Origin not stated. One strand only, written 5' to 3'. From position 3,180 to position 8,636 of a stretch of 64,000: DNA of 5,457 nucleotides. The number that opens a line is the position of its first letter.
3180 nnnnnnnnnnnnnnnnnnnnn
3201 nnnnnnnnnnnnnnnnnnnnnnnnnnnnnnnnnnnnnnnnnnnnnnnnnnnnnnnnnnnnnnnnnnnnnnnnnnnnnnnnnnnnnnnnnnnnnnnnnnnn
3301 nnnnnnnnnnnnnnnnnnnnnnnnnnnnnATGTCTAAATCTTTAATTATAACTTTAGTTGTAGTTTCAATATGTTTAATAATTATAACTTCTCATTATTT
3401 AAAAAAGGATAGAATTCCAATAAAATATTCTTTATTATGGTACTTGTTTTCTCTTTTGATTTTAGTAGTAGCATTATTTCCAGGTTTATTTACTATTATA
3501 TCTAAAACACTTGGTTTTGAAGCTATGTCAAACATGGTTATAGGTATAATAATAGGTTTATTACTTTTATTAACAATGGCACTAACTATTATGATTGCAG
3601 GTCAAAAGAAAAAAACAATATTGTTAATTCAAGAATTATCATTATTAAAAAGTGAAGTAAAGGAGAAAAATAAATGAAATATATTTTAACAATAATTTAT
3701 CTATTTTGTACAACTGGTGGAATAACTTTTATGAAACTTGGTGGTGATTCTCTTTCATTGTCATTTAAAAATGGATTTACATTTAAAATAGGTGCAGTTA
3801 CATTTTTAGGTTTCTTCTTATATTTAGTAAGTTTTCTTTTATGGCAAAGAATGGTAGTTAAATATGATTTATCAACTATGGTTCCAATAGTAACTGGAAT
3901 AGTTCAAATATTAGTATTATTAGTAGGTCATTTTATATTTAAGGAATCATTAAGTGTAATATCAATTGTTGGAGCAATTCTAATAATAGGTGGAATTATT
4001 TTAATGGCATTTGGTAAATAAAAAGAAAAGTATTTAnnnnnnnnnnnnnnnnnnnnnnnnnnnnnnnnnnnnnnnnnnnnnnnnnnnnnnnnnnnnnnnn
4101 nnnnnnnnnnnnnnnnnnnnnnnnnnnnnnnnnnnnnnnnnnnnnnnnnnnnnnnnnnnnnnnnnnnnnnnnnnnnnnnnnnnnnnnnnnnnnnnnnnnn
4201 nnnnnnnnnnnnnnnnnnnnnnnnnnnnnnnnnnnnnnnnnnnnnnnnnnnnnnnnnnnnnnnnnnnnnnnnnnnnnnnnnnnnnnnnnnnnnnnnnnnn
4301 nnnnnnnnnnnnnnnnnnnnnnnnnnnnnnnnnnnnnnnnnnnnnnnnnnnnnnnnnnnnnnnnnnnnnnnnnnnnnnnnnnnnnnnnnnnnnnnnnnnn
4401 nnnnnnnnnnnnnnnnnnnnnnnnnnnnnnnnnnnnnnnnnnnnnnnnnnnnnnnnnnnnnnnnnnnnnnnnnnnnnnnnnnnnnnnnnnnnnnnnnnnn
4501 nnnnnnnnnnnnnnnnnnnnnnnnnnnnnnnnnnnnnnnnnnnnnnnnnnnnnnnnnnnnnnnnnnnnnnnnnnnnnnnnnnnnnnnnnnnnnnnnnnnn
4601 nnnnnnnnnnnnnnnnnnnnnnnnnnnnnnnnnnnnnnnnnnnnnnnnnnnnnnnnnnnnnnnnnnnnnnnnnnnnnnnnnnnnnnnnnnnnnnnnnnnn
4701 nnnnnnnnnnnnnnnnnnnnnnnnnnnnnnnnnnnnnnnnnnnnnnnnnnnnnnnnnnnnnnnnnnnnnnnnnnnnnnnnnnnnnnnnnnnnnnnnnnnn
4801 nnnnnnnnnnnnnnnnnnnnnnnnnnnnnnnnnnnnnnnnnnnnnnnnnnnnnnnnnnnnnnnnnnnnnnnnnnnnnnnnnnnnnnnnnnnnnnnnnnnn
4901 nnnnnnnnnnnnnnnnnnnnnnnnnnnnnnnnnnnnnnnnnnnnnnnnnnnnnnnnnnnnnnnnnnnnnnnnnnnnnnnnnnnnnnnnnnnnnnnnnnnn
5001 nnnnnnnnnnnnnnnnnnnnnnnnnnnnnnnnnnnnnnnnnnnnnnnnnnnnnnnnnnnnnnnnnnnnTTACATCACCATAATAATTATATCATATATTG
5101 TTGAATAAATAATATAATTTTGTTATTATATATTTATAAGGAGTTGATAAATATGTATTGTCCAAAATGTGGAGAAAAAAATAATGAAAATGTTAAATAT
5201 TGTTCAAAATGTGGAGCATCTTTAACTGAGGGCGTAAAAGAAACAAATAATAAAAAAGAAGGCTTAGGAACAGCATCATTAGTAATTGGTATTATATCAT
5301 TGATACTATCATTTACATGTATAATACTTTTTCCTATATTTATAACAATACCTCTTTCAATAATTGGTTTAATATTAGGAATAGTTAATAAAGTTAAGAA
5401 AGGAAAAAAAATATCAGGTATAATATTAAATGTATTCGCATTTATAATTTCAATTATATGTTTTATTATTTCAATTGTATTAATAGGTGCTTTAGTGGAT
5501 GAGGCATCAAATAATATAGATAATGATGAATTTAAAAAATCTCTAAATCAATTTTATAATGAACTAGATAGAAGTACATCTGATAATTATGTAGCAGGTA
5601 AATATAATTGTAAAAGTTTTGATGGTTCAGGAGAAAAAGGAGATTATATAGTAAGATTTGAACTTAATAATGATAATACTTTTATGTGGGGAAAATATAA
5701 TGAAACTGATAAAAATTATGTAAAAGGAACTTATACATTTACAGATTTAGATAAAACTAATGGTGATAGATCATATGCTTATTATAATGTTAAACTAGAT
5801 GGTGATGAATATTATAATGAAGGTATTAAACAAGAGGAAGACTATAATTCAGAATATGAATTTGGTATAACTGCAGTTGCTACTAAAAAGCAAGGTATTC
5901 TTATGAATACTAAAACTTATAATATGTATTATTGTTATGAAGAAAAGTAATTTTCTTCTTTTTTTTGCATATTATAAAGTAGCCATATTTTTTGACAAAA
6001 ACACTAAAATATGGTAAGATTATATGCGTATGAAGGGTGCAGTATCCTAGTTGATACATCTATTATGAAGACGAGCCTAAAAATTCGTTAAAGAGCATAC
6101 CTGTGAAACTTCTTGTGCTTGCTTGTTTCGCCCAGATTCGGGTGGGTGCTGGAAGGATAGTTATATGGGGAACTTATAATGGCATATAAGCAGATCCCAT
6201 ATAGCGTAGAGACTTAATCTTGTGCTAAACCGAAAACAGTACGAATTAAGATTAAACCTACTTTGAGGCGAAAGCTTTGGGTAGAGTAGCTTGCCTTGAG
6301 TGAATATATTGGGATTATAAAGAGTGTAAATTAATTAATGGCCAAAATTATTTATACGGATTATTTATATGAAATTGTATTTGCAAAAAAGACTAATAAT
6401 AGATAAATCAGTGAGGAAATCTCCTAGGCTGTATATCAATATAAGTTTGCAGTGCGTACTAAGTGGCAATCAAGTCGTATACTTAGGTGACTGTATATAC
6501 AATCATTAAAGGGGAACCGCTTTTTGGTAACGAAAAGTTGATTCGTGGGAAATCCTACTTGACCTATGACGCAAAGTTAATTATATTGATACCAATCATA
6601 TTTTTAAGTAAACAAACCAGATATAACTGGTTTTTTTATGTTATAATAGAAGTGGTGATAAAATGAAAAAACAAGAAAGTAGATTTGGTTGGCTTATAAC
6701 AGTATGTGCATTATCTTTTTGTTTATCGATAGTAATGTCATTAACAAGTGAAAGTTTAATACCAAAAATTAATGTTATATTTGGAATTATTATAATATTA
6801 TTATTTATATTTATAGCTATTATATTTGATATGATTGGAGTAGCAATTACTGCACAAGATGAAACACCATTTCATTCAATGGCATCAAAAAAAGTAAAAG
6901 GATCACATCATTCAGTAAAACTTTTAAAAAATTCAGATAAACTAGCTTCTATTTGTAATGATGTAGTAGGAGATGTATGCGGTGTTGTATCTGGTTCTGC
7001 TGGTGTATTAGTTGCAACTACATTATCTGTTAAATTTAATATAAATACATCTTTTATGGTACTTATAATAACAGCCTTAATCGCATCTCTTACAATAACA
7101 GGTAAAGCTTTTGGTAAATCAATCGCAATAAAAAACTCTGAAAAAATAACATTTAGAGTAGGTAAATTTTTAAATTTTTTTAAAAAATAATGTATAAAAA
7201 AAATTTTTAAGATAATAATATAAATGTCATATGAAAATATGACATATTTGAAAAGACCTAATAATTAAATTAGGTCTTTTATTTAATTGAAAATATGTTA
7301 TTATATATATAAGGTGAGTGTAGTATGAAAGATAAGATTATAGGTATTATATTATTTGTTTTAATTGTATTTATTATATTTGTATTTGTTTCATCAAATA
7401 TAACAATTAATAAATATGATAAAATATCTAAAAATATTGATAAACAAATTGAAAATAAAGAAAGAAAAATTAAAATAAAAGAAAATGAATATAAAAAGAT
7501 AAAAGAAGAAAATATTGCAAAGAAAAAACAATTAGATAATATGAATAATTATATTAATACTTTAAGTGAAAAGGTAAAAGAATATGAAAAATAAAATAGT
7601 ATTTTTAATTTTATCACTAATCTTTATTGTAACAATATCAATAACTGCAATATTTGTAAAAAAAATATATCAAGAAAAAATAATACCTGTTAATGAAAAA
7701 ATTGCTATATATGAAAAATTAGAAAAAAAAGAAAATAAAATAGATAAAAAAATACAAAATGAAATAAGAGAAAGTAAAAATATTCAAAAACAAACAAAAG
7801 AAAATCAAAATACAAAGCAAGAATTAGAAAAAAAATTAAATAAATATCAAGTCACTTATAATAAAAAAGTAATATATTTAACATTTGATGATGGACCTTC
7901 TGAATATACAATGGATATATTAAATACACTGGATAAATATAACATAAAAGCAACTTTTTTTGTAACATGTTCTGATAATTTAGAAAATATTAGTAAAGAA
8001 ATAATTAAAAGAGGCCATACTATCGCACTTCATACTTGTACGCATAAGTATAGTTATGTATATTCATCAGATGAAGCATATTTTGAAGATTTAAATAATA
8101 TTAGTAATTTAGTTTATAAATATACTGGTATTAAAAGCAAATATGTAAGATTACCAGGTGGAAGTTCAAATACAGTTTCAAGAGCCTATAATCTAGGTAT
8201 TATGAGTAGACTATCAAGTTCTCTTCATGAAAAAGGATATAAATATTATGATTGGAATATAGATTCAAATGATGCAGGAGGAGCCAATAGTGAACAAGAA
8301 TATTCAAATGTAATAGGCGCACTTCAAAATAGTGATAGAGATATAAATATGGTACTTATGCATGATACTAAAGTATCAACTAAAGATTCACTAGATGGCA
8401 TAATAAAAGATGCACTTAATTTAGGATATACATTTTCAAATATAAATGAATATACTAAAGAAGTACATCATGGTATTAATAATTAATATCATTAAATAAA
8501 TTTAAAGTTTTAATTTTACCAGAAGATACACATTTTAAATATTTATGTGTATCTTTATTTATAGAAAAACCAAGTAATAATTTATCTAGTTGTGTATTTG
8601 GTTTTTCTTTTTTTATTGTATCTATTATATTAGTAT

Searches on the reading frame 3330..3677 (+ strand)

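Call 103: search_protein_families(library=pfam, proteins=[window:3330-3677:+], max_evalue=0.00001)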
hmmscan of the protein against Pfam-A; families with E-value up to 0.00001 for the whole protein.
window:3330-3677:+ (115 aa): 1 family
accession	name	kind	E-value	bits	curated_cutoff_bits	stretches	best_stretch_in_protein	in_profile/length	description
PF10066.14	DUF2304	-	9.9e-19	68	25.5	1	7-108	4-105/106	Uncharacterized conserved protein (DUF2304)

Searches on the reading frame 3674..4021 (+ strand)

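Call 103: search_protein_families(library=pfam, proteins=[window:3674-4021:+], max_evalue=0.00001)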
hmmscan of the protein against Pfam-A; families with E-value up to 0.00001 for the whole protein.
window:3674-4021:+ (115 aa): 1 family
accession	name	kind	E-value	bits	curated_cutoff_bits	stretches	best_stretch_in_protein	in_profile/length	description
PF00892.27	EamA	-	5.4e-06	27.2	28.2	0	12-112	38-134/135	EamA-like transporter family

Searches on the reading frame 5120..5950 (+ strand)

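Call 103: search_protein_families(library=pfam, proteins=[window:5120-5950:+], max_evalue=0.00001)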
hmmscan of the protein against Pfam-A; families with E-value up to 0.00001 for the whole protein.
window:5120-5950:+ (276 aa): 2 families
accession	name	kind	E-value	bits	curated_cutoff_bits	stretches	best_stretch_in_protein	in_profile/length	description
PF13240.11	Zn_Ribbon_1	-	9.6e-09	35.2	25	1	13-35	1-23/23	zinc-ribbon domain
PF24463.1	DUF7577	-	5.8e-06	26.2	28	0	12-35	3-26/27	Domain of unknown function (DUF7577)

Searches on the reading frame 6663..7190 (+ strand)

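Call 103: search_protein_families(library=pfam, proteins=[window:6663-7190:+], max_evalue=0.00001)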
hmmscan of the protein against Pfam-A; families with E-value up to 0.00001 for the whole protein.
window:6663-7190:+ (175 aa): 1 family
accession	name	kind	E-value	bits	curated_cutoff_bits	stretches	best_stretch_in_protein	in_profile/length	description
PF01595.25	CNNM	-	1e-08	35.5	28.4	1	43-174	1-128/181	Cyclin M transmembrane N-terminal domain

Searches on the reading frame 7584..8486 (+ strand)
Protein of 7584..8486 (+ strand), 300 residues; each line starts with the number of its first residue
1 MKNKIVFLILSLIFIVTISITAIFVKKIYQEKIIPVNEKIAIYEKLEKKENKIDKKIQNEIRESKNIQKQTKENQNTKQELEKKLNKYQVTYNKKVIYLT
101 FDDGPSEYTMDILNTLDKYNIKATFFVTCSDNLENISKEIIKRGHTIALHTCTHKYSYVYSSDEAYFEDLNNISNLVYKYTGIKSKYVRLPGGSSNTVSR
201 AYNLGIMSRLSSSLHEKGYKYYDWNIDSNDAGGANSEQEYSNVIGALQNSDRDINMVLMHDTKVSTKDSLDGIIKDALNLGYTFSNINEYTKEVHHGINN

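Call 103: search_protein_families(library=pfam, proteins=[window:7584-8486:+], max_evalue=0.00001)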
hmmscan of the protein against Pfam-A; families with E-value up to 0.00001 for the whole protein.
window:7584-8486:+ (300 aa): 1 family
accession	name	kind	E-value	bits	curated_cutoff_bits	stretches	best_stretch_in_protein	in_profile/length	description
PF01522.26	Polysacc_deac_1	-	9e-26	90.7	23.1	1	91-200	3-113/124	Polysaccharide deacetylase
